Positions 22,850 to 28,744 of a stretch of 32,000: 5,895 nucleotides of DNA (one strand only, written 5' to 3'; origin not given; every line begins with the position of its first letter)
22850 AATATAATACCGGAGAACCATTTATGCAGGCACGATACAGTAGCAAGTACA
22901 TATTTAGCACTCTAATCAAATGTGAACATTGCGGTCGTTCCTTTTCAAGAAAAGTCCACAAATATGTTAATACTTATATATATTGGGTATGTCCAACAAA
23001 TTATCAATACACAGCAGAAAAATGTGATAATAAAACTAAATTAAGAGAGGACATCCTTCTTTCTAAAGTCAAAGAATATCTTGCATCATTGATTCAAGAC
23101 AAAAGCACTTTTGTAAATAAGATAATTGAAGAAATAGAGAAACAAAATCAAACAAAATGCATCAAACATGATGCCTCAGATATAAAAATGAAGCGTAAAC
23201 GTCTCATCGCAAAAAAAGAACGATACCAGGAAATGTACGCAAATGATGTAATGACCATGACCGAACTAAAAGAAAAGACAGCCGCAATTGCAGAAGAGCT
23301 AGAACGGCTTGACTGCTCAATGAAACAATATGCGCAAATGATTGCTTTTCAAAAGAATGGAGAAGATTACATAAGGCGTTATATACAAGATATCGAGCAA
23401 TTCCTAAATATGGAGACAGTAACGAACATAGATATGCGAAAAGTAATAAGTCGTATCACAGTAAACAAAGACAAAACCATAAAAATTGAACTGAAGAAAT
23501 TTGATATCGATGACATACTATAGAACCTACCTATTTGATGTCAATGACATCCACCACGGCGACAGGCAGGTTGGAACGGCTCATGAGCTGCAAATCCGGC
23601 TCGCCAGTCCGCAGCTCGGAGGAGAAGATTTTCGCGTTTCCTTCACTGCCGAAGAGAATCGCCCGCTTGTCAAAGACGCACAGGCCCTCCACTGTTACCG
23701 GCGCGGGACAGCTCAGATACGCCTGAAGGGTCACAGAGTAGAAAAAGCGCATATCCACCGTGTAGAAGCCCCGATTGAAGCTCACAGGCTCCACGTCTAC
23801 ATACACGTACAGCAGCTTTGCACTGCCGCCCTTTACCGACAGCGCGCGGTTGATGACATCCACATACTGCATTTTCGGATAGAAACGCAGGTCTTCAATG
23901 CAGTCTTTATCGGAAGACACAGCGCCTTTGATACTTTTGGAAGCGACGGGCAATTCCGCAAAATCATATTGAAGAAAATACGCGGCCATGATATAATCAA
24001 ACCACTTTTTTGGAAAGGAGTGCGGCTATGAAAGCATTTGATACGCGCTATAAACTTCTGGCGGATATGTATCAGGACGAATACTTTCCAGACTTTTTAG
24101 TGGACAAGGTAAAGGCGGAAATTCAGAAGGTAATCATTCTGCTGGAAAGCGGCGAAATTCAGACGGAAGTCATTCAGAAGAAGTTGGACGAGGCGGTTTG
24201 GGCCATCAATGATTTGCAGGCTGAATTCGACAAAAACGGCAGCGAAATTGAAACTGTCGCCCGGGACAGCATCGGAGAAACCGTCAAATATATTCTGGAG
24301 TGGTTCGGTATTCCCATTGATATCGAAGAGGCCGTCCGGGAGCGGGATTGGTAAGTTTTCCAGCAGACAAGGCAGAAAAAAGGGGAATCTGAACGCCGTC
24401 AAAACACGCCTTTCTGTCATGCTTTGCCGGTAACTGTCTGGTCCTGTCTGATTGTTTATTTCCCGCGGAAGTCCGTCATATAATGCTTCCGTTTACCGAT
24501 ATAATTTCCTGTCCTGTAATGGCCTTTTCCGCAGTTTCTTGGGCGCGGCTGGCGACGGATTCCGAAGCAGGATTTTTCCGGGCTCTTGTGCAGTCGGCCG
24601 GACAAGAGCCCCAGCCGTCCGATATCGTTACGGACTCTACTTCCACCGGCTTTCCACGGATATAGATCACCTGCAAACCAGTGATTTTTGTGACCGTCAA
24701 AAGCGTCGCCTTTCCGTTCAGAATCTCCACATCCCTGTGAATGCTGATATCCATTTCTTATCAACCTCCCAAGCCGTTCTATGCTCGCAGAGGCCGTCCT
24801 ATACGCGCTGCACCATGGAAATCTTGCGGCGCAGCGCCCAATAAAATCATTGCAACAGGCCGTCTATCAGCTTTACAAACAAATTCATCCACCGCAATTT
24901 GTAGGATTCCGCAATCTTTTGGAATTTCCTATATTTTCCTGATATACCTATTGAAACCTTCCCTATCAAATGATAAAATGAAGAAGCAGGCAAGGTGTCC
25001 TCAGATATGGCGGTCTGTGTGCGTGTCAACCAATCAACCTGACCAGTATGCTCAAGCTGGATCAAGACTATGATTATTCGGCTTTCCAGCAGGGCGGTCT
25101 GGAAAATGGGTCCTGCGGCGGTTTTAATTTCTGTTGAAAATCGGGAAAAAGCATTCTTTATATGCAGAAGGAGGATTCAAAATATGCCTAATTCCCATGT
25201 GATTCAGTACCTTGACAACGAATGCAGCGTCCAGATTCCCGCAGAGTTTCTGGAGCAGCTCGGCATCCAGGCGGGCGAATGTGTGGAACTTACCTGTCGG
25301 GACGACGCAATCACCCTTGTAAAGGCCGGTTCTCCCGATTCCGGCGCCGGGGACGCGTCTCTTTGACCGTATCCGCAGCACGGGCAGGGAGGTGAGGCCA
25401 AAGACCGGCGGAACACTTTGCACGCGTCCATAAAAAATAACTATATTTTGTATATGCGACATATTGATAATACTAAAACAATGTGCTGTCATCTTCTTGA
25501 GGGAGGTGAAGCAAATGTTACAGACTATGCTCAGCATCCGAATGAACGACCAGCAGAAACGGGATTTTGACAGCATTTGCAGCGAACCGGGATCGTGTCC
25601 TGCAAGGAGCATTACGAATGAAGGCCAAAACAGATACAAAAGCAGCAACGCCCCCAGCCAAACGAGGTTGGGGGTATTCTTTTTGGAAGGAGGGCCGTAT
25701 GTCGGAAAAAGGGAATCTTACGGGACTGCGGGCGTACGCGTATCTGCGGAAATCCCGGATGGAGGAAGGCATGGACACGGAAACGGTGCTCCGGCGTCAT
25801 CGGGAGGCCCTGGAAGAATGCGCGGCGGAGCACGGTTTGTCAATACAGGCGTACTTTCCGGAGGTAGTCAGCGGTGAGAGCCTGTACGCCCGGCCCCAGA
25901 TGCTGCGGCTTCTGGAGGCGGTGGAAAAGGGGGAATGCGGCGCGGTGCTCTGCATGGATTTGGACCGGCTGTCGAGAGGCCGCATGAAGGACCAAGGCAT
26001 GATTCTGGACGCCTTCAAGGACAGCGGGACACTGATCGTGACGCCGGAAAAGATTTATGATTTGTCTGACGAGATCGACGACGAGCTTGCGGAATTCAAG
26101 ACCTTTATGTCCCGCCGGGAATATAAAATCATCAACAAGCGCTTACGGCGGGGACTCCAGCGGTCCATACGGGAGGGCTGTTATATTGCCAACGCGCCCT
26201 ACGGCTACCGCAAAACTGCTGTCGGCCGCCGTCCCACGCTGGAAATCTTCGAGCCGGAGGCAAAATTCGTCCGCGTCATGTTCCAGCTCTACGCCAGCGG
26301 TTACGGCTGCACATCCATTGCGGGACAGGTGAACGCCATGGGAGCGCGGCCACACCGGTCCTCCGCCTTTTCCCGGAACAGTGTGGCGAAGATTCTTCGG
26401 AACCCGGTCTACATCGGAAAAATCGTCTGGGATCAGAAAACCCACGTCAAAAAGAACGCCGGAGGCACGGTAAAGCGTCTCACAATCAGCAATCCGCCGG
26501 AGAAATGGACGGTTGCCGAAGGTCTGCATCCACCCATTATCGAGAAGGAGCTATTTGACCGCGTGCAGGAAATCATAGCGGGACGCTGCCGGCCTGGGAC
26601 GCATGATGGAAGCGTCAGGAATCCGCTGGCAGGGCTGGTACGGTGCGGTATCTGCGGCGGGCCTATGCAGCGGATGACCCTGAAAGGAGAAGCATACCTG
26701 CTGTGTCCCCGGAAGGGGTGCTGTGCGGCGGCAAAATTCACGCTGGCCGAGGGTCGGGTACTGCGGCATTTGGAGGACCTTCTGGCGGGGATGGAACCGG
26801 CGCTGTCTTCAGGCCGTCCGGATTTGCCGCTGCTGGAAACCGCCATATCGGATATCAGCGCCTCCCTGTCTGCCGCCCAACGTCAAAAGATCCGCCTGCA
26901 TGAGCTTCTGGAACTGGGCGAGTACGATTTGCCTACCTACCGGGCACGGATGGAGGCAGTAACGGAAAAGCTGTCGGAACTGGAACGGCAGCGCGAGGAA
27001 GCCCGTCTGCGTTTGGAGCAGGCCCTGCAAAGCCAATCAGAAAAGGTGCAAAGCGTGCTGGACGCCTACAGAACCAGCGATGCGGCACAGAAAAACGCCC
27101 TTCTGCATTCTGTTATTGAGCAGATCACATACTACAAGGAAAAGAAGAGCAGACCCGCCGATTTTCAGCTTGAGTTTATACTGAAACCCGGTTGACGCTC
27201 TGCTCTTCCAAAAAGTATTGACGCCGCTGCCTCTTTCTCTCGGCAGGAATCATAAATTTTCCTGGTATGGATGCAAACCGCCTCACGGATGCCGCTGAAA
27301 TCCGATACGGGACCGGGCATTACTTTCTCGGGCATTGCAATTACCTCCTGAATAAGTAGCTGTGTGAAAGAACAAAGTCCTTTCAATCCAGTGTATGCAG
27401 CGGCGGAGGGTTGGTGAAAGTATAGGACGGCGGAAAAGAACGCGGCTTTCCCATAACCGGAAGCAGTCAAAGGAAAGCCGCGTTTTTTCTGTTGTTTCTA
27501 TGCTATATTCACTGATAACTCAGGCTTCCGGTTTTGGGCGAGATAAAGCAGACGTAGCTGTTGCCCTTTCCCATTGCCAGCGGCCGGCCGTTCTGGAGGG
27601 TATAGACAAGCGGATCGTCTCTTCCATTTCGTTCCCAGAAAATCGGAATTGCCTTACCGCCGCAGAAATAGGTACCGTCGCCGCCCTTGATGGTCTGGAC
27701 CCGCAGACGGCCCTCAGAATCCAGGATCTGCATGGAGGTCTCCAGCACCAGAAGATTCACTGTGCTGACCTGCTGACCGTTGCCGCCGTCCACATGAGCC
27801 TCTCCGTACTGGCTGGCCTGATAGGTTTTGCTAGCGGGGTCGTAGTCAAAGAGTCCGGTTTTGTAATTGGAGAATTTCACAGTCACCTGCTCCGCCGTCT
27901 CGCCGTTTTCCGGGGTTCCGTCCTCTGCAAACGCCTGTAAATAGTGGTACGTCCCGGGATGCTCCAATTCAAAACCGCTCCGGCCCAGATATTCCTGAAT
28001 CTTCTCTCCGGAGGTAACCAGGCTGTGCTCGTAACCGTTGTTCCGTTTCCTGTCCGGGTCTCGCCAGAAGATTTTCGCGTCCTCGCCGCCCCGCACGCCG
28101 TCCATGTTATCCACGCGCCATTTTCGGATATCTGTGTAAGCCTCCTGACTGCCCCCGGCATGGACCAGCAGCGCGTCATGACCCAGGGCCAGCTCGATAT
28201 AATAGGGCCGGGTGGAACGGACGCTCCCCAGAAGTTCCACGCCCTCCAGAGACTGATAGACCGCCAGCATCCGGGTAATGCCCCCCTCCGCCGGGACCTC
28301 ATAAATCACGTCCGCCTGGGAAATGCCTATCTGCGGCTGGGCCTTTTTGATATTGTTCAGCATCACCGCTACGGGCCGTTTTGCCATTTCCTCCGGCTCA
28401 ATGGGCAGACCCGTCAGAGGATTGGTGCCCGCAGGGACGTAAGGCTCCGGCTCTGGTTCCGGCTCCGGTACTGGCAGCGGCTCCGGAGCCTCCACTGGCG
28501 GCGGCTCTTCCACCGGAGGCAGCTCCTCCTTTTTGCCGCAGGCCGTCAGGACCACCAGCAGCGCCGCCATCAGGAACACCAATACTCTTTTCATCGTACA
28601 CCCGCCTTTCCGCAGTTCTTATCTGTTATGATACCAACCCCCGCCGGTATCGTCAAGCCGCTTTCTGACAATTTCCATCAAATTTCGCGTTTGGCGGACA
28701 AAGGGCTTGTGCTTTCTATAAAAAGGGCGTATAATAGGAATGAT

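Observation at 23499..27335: One host ORF appears cut into at least three pieces by two different serine-recombinase elements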

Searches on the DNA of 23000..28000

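Call 69: search_rna_families(source=window, start=23000, end=28000, threshold=evalue, max_evalue=1)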
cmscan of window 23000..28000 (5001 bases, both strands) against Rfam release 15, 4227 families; matches with E-value up to 1: 1.
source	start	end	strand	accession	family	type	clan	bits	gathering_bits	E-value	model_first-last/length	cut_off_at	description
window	27439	27482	-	RF04048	mir-7927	Gene; miRNA;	-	24.9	75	0.089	1-56/56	no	mir-7927 microRNA precursor family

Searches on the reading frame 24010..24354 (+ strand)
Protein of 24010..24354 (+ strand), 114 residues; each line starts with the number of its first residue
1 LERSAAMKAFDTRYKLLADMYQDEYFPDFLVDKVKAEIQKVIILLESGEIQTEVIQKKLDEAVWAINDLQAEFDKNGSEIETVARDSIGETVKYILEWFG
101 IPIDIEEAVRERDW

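Call 7: search_protein_families(library=pfam, max_evalue=1, proteins=[window:24010-24354:+])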
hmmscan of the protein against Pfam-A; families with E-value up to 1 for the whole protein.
window:24010-24354:+ (114 aa): 6 families
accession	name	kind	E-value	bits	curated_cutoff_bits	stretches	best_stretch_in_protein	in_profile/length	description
PF18977.5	DUF5713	-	9.2e-38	129.4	27.3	1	11-114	2-107/107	Family of unknown function (DUF5713)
PF14591.11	AF0941-like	-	0.015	16.3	22.6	1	34-97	40-104/113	AF0941-like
PF24989.1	DUF7776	-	0.031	15.2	27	1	37-80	8-51/70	Domain of unknown function (DUF7776)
PF11727.13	ISG65-75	-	0.046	13.4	25.1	1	11-88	50-134/281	Invariant surface glycoprotein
PF01519.22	DUF16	-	0.061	14.3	40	1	31-97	29-90/104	Protein of unknown function DUF16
PF03883.20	H2O2_YaaD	-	0.064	13.2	29.6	1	24-97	142-213/236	Peroxide stress protein YaaA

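Call 8: search_protein_families(library=ncbifam, max_evalue=1, proteins=[window:24010-24354:+])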
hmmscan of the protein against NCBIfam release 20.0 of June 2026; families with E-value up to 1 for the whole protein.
window:24010-24354:+ (114 aa): 1 family
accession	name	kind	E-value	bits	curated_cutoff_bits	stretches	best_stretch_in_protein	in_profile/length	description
NF009548.0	PRK12938.1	equivalog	0.041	13.7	472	1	31-65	72-106/246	3-ketoacyl-ACP reductase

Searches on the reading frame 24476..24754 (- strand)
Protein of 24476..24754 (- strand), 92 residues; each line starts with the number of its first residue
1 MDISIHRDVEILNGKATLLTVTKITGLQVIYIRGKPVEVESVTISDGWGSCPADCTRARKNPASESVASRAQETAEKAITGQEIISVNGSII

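Call 7: search_protein_families(library=pfam, max_evalue=1, proteins=[window:24476-24754:-])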
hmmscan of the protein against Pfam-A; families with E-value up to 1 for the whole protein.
window:24476-24754:- (92 aa): 0 families

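Call 8: search_protein_families(library=ncbifam, max_evalue=1, proteins=[window:24476-24754:-])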
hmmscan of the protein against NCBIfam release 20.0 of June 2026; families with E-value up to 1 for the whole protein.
window:24476-24754:- (92 aa): 0 families

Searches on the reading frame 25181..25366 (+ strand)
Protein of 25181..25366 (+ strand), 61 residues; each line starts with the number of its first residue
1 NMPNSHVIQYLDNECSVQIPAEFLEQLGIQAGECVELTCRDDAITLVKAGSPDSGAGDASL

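Call 7: search_protein_families(library=pfam, max_evalue=1, proteins=[window:25181-25366:+])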
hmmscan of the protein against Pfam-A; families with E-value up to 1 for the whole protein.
window:25181-25366:+ (61 aa): 2 families
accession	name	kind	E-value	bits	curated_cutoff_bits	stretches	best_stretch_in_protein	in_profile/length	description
PF04014.23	MazE_antitoxin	-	2.4e-05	24.6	24.7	1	19-52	12-46/48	Antidote-toxin recognition MazE, bacterial antitoxin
PF03152.21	UFD1_N1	-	0.068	13.2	29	1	6-39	60-93/97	Ubiquitin fusion degradation protein UFD1, N-terminal subdomain 1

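Call 8: search_protein_families(library=ncbifam, max_evalue=1, proteins=[window:25181-25366:+])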
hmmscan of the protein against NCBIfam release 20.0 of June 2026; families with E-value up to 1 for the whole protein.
window:25181-25366:+ (61 aa): 3 families
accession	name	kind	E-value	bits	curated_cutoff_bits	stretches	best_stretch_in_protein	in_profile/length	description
TIGR01439.1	lp_hng_hel_AbrB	domain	5.9e-05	22.7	28.3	1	17-49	10-43/44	transcriptional regulator, AbrB family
TIGR02609.1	doc_partner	hypoth_equivalog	0.00072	19.9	55.9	1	13-51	8-46/74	putative addiction module antidote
NF050106.1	TA_MazE_antitoxin_Deino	equivalog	0.038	14.2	65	1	18-48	4-34/65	type II toxin-antitoxin system MazE family antitoxin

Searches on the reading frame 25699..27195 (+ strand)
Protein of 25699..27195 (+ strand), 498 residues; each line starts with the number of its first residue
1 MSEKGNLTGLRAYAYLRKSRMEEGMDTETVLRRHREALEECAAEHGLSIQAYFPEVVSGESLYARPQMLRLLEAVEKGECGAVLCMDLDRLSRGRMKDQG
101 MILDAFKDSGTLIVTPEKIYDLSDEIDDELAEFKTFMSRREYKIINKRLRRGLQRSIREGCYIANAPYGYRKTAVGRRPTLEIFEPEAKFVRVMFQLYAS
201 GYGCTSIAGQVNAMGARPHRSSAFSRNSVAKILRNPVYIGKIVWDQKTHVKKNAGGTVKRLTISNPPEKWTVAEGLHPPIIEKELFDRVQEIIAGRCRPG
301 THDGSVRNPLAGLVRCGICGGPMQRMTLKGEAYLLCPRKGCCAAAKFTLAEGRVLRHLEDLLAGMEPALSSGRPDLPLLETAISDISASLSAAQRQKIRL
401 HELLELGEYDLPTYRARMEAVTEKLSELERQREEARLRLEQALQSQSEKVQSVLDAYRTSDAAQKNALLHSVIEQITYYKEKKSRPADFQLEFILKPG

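Call 7: search_protein_families(library=pfam, max_evalue=1, proteins=[window:25699-27195:+])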
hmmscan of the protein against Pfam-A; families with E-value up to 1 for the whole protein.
window:25699-27195:+ (498 aa): 4 families
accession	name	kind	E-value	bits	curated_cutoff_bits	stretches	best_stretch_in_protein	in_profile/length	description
PF07508.19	Recombinase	-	2.2e-25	89.3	21.1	1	187-296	3-102/102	Recombinase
PF00239.26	Resolvase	-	5.5e-19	69.1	23.3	1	12-160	1-143/145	Resolvase, N terminal domain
PF13408.12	Zn_ribbon_recom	-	3.6e-05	24.5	25.3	1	309-339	1-32/58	Recombinase zinc beta ribbon domain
PF14703.12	PHM7_cyt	-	0.29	11.8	27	1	422-483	41-103/174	Cytosolic domain of 10TM putative phosphate transporter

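Call 8: search_protein_families(library=ncbifam, max_evalue=1, proteins=[window:25699-27195:+])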
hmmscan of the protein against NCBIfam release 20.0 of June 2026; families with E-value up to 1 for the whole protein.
window:25699-27195:+ (498 aa): 12 families
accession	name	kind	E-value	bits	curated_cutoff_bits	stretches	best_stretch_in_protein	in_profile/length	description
NF047343.1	SCCmet_CcrB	equivalog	1.4e-30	106.4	900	1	15-324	12-310/542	cassette chromosome recombinase CcrB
NF041201.1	recomb_XisF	equivalog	9.9e-28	97.3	375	1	13-478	2-462/465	fdxN element excision recombinase XisF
NF047347.1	SCCmet_CcrC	equivalog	4.9e-22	78.1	900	1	48-323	42-313/558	cassette chromosome recombinase CcrC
NF047344.1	SCCmet_CcrA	equivalog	5.6e-15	55.4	700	2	12-243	4-222/442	cassette chromosome recombinase CcrA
NF049883.1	resolv_YneB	equivalog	8.4e-13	48.3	175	1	15-163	5-148/211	YneB family resolvase-like protein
NF009949.0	PRK13413.1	equivalog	2.3e-09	37.2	272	1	13-164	3-146/203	master DNA invertase Mpi family serine-type recombinase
NF033518.0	transpos_IS607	equivalog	0.00012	21.6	110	1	28-140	68-177/187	IS607 family transposase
TIGR02168.1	SMC_prok_B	equivalog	0.0025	15.6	567.35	1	348-466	674-790/1181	chromosome segregation protein SMC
TIGR02169.1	SMC_prok_A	equivalog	0.0038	15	729.4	1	350-481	672-802/1165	chromosome segregation protein SMC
NF045487.1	ASRP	equivalog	0.0044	15.7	300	1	383-457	120-195/593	archaea-specific SMC-related protein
NF006544.0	PRK09039.1-3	equivalog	0.042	13.4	362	1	378-468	78-160/343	peptidoglycan -binding protein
NF041350.1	XopK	equivalog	0.15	10.5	1000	1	418-485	210-277/876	type III secretion system effector XopK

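Call 35: find_related_loci(query=window:25699-27195:+, collection=metagenome_contigs, flank=6000)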
Query window:25699-27195:+ (498 aa) in metagenome_contigs; peptide patterns used: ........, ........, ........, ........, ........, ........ (x = any residue, [..] = any of these).
174 stretches matched a pattern; 73 encode a relative of the query (tblastn E <= 1e-3); 72 distinct loci.
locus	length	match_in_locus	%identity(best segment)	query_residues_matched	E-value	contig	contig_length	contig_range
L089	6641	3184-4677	99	1-498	0e+0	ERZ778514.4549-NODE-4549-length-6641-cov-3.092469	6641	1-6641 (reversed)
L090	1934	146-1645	70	1-496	0e+0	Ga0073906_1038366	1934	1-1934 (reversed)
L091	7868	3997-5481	70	6-496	0e+0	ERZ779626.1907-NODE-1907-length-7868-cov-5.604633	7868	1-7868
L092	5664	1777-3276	70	1-496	0e+0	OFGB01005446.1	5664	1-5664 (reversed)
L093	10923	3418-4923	67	1-496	0e+0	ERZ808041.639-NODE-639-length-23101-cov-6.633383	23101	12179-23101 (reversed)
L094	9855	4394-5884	67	4-496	0e+0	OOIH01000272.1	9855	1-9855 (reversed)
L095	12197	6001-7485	66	6-496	0e+0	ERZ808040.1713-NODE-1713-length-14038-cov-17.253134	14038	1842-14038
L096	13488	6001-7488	68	6-497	0e+0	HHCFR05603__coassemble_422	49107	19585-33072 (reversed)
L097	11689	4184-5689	66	1-496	0e+0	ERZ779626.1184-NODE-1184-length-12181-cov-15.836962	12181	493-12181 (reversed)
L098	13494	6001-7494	65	3-496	0e+0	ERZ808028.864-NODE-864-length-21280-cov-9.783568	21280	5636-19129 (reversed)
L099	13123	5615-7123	64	3-496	0e+0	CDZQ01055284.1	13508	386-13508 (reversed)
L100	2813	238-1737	66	1-498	0e+0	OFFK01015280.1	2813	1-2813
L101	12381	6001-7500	66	1-498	0e+0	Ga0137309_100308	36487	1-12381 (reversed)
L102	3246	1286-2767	62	10-497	0e+0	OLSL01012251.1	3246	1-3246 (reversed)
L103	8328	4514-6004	61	6-497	0e+0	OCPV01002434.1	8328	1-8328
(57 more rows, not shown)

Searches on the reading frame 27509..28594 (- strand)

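Call 7: search_protein_families(library=pfam, max_evalue=1, proteins=[window:27509-28594:-])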
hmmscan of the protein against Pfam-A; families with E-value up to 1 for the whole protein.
window:27509-28594:- (361 aa): 2 families
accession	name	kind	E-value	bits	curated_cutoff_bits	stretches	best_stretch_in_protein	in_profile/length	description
PF11258.13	DUF3048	-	1e-48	165.7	25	1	60-208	1-147/148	Protein of unknown function (DUF3048) N-terminal domain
PF17479.7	DUF3048_C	-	7.6e-27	94.4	25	1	237-348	1-114/114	Protein of unknown function (DUF3048) C-terminal domain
